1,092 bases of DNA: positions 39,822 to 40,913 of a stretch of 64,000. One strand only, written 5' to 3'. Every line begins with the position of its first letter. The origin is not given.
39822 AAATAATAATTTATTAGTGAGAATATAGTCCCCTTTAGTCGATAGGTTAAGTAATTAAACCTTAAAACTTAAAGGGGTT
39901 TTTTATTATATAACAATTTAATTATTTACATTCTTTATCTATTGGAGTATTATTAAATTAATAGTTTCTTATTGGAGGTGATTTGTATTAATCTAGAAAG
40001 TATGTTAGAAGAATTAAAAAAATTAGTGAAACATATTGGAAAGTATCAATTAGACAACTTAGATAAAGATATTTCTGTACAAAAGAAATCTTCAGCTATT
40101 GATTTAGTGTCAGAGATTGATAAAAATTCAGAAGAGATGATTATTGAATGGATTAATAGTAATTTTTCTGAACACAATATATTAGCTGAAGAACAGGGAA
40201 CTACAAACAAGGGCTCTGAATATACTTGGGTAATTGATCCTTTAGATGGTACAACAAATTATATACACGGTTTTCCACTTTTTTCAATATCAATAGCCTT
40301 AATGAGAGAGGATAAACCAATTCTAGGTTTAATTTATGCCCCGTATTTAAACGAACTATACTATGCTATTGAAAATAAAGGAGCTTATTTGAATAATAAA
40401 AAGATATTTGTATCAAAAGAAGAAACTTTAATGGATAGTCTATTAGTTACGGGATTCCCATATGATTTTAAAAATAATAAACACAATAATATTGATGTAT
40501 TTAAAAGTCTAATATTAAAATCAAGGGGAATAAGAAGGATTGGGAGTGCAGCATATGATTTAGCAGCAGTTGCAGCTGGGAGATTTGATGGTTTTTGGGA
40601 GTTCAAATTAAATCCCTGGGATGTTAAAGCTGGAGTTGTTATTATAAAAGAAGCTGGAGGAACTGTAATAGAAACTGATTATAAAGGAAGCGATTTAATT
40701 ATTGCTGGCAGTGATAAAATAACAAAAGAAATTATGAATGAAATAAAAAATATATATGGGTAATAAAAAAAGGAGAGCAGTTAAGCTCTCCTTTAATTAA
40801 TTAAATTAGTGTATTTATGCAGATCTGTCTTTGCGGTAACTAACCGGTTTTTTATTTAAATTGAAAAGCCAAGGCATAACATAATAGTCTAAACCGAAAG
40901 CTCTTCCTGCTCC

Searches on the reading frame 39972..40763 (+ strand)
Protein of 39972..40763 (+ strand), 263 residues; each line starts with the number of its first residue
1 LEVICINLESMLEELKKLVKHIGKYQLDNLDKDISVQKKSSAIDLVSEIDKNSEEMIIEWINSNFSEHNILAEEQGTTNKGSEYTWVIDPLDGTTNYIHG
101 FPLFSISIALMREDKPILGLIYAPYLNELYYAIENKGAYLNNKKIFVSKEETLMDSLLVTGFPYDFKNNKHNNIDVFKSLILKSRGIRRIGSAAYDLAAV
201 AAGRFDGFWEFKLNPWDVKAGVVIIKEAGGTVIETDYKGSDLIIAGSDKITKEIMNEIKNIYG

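Call 27: search_protein_families(library=pfam, proteins=[window:39972-40763:+], max_evalue=0.001)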
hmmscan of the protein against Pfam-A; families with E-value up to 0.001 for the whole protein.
window:39972-40763:+ (263 aa): 1 family
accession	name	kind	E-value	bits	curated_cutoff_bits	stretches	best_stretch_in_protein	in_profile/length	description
PF00459.30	Inositol_P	-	5.8e-66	223.2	27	1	8-246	2-253/271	Inositol monophosphatase family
